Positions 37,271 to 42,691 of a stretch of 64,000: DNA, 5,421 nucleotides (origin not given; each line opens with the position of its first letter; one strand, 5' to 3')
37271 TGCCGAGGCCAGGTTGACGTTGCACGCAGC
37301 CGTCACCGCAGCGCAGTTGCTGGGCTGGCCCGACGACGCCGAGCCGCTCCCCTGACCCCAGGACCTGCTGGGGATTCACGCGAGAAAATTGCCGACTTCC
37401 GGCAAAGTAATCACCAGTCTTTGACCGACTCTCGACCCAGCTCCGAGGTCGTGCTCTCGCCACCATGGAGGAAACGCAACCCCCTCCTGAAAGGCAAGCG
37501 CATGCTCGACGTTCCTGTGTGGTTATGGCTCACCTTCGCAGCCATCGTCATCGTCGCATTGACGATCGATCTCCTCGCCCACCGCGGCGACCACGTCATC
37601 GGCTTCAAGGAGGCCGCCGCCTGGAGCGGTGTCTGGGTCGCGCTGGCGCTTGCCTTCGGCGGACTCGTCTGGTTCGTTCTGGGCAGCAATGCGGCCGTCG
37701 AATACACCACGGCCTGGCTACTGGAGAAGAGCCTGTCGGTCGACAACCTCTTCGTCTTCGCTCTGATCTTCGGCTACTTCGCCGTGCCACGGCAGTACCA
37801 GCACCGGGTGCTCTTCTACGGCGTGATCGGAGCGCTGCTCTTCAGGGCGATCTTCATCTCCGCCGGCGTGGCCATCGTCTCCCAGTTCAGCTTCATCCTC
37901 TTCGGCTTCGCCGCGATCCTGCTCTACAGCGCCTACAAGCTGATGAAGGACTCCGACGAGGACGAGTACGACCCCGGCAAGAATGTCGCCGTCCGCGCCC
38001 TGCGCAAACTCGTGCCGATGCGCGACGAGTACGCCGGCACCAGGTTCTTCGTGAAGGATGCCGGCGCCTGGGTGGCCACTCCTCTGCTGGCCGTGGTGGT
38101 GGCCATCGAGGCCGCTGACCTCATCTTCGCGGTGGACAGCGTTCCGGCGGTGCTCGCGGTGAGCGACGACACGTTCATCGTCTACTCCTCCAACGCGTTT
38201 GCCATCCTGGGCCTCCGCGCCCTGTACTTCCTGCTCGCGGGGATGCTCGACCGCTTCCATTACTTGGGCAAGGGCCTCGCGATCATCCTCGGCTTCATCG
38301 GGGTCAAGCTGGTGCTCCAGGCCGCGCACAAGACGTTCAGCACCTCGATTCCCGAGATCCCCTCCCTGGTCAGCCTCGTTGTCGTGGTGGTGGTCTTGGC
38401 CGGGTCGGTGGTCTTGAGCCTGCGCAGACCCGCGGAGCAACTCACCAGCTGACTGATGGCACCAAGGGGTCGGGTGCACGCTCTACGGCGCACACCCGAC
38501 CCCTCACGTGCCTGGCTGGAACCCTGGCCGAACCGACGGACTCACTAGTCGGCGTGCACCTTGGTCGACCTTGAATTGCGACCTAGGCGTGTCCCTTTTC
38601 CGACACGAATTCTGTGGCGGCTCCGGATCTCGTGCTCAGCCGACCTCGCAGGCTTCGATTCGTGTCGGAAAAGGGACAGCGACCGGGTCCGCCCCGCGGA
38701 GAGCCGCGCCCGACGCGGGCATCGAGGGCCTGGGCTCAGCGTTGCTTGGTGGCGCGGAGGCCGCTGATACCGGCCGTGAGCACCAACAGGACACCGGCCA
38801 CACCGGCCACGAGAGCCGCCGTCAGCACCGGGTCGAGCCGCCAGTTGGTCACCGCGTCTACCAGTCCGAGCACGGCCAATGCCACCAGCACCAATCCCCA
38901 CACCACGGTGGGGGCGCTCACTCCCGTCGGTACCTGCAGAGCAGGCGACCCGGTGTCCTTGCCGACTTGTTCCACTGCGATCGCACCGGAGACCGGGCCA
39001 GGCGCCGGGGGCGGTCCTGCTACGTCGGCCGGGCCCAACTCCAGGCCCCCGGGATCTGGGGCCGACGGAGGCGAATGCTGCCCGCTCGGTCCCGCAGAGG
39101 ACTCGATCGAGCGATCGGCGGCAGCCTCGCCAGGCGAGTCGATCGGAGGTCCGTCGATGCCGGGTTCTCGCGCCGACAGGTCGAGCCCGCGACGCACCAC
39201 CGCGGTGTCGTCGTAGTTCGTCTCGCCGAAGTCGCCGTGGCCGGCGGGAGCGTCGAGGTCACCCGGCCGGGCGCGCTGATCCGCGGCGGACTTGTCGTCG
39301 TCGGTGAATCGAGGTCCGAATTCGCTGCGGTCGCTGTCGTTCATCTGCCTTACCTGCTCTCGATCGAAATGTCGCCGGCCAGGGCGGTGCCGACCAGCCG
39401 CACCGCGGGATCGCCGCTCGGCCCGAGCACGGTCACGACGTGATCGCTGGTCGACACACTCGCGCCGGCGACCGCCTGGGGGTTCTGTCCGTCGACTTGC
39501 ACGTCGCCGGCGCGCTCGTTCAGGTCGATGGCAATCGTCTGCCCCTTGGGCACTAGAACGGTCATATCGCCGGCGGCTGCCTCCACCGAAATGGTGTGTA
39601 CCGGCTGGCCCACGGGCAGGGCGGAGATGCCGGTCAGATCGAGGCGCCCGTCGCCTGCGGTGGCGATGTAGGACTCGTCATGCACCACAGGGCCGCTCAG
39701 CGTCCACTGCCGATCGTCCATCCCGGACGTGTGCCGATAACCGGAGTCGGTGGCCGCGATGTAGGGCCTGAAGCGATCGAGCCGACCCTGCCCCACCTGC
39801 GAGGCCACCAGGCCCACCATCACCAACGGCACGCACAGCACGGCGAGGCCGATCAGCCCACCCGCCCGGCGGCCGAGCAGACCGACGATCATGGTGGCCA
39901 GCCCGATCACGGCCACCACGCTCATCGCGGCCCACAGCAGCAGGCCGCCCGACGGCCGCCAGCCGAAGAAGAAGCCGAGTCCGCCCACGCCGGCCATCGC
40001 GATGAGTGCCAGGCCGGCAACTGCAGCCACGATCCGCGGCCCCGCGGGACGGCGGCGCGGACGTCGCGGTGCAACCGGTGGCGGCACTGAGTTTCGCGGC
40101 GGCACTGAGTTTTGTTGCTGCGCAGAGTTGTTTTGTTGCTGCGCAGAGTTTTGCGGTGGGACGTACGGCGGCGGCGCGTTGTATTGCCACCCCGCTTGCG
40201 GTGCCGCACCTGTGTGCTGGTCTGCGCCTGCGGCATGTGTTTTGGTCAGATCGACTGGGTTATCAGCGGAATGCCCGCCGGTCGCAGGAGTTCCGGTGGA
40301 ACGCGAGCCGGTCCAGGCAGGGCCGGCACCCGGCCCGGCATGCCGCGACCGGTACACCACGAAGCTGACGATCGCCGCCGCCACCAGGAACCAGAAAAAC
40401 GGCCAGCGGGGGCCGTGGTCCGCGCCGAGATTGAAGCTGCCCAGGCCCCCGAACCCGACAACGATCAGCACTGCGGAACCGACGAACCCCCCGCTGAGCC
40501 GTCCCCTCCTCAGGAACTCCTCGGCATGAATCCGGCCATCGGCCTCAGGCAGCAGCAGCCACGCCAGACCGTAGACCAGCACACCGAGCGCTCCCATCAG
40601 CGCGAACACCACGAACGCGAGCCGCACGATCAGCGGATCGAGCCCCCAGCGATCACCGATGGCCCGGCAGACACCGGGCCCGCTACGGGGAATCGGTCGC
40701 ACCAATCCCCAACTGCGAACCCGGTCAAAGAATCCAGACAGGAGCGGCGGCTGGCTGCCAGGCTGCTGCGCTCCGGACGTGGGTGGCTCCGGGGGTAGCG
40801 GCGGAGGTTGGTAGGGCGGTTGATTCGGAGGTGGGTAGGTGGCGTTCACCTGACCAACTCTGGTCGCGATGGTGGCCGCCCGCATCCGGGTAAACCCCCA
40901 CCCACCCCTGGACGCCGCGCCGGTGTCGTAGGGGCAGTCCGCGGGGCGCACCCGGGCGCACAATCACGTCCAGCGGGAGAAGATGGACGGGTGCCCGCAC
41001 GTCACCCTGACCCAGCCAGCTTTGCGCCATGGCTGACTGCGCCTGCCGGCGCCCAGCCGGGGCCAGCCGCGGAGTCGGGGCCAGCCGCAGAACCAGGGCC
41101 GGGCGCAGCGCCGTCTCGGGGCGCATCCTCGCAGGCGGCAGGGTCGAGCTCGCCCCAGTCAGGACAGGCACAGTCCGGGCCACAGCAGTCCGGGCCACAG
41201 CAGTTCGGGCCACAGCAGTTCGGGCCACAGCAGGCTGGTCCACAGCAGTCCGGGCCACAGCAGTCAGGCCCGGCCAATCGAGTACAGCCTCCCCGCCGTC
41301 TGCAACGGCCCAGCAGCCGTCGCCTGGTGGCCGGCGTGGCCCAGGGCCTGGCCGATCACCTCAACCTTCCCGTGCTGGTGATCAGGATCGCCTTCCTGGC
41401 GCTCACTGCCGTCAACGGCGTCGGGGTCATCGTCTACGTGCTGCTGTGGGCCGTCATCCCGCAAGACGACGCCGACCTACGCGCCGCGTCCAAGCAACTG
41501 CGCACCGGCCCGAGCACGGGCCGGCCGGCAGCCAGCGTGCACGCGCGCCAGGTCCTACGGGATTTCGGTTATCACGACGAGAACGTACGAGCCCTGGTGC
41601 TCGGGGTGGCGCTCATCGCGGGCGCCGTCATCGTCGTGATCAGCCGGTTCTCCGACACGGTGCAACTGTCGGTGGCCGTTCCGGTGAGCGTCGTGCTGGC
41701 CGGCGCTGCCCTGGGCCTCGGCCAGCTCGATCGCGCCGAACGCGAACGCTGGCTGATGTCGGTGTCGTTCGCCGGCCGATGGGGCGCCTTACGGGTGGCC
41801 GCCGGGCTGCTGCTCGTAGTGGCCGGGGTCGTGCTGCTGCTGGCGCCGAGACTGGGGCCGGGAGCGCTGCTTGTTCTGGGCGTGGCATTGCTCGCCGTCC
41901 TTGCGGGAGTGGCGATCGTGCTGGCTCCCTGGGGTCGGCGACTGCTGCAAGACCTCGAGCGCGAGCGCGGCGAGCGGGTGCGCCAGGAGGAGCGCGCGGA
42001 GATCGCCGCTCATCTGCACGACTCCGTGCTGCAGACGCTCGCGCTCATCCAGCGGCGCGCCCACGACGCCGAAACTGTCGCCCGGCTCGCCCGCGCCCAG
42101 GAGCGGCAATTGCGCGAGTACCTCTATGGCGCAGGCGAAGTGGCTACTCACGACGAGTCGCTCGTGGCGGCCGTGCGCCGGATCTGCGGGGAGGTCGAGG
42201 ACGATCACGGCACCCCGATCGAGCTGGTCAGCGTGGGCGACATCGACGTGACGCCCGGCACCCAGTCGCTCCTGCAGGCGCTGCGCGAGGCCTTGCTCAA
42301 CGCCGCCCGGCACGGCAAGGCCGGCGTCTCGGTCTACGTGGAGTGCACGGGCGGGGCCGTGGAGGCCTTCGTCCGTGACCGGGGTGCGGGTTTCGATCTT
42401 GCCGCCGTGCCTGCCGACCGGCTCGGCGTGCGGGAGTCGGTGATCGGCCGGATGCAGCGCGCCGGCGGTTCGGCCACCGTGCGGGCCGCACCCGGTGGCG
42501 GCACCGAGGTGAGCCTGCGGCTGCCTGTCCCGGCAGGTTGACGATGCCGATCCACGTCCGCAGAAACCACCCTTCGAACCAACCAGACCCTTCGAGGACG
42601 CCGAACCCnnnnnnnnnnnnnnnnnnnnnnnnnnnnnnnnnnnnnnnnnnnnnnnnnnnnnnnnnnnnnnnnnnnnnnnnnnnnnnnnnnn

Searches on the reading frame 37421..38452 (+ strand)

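Call 33: search_protein_families(library=pfam, max_evalue=0.00001, proteins=[window:37421-38452:+])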
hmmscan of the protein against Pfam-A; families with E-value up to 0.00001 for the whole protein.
window:37421-38452:+ (343 aa): 1 family
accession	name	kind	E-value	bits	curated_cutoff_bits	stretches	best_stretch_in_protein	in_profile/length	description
PF03741.22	TerC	-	7.1e-52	176.1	27.8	1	97-300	2-177/178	Integral membrane protein TerC family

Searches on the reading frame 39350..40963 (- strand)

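Call 34: search_protein_families(library=pfam, max_evalue=0.00001, proteins=[window:39350-40963:-])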
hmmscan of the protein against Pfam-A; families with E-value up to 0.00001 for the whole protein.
window:39350-40963:- (537 aa): 1 family
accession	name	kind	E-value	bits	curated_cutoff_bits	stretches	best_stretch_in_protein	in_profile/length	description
PF04024.17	PspC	-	1.1e-12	48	25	1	97-141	14-58/58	PspC domain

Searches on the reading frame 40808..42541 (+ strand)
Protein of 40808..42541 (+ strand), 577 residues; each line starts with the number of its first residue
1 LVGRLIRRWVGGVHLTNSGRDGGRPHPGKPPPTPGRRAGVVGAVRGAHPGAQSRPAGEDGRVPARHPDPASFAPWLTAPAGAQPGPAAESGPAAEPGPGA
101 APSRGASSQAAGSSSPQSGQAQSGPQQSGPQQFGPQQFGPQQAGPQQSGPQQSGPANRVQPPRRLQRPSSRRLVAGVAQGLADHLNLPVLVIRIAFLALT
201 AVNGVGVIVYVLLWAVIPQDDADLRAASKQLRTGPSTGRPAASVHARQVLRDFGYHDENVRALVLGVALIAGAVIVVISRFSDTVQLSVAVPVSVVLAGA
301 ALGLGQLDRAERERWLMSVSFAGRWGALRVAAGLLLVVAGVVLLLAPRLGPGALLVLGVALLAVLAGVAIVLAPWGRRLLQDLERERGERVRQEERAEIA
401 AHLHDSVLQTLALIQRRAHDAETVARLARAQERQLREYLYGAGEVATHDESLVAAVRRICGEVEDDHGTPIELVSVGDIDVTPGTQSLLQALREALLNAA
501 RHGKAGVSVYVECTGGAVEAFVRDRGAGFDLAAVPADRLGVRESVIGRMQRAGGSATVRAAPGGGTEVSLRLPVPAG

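Call 34: search_protein_families(library=pfam, max_evalue=0.00001, proteins=[window:40808-42541:+])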
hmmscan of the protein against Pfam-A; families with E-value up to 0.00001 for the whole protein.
window:40808-42541:+ (577 aa): 3 families
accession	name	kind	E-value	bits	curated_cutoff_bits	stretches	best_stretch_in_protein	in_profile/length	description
PF04024.17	PspC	-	5.2e-18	65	25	1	163-219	1-57/58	PspC domain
PF02518.31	HATPase_c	-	1e-07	32.8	26.4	1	487-575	5-110/111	Histidine kinase-, DNA gyrase B-, and HSP90-like ATPase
PF13581.12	HATPase_c_2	-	4.9e-06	27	27.4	0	452-538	7-88/127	Histidine kinase-like ATPase domain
